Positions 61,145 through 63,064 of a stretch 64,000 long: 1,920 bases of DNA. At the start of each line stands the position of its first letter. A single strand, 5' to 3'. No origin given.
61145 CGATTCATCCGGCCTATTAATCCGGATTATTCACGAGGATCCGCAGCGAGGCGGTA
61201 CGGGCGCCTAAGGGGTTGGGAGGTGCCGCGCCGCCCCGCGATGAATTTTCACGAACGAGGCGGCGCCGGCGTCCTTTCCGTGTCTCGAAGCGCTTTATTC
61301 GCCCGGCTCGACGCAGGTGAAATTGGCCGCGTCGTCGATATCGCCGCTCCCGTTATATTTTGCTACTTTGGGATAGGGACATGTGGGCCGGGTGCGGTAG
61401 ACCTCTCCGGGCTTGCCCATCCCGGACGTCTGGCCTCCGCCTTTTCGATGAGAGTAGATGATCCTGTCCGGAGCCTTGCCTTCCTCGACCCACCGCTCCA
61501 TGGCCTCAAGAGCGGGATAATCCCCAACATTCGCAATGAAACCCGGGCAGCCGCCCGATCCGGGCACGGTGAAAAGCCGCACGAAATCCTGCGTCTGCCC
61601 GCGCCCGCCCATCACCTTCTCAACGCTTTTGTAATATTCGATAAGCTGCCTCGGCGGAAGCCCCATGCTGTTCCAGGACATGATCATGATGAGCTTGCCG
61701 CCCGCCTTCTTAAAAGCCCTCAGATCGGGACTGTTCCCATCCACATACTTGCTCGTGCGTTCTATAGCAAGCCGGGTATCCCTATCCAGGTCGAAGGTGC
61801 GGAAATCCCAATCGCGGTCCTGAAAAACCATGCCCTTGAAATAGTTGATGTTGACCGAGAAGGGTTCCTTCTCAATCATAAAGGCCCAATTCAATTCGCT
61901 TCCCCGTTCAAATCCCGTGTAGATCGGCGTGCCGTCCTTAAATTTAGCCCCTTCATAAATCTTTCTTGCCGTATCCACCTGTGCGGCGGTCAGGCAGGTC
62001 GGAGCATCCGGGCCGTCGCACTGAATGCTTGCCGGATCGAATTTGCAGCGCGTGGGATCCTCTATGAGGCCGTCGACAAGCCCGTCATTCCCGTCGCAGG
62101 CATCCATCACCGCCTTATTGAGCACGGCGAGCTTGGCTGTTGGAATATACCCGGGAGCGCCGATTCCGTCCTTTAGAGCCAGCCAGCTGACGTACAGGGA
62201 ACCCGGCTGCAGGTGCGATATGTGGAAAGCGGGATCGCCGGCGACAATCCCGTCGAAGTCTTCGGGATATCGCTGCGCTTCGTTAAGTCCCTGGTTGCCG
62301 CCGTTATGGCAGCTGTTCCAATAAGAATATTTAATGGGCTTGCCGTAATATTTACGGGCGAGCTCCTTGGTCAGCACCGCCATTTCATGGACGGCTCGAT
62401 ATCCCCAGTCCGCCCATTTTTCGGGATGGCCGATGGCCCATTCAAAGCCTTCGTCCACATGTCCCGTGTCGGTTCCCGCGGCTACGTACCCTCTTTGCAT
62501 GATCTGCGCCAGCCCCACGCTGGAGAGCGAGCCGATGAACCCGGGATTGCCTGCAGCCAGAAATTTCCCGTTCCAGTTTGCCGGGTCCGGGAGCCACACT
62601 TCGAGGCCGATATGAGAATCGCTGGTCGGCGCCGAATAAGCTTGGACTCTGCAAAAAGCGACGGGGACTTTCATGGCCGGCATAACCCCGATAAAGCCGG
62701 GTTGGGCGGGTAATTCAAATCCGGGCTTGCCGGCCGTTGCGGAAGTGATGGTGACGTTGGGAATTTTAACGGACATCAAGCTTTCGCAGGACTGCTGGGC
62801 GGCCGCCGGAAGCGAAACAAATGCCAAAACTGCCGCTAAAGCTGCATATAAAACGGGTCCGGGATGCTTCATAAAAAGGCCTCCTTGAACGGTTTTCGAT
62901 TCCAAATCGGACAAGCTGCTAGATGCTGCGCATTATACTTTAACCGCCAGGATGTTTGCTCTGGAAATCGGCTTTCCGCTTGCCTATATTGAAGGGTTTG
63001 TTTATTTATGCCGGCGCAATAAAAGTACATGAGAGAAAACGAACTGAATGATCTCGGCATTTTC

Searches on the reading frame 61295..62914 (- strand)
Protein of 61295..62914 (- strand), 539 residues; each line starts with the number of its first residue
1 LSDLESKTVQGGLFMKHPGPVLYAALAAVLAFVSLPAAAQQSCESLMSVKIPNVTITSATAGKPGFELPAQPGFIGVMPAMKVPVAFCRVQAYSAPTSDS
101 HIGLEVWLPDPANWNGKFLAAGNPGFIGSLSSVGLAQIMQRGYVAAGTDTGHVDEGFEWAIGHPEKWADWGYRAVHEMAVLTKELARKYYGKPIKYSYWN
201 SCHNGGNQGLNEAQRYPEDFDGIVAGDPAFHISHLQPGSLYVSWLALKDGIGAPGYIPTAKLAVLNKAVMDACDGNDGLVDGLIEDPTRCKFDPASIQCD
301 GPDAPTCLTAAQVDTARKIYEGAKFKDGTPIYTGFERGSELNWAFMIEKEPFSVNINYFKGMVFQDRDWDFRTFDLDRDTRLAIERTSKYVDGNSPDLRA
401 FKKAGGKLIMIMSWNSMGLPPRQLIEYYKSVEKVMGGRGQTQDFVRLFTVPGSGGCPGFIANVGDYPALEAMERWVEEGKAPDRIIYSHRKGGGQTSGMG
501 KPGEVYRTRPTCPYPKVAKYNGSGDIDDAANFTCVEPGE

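Call 43: search_protein_families(library=pfam, proteins=[window:61295-62914:-], max_evalue=0.00001)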
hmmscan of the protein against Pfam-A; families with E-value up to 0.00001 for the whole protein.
window:61295-62914:- (539 aa): 1 family
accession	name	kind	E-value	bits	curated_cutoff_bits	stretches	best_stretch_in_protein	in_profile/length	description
PF07519.17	Tannase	-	2.2e-100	337.3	29.8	1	88-535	1-490/490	Tannase and feruloyl esterase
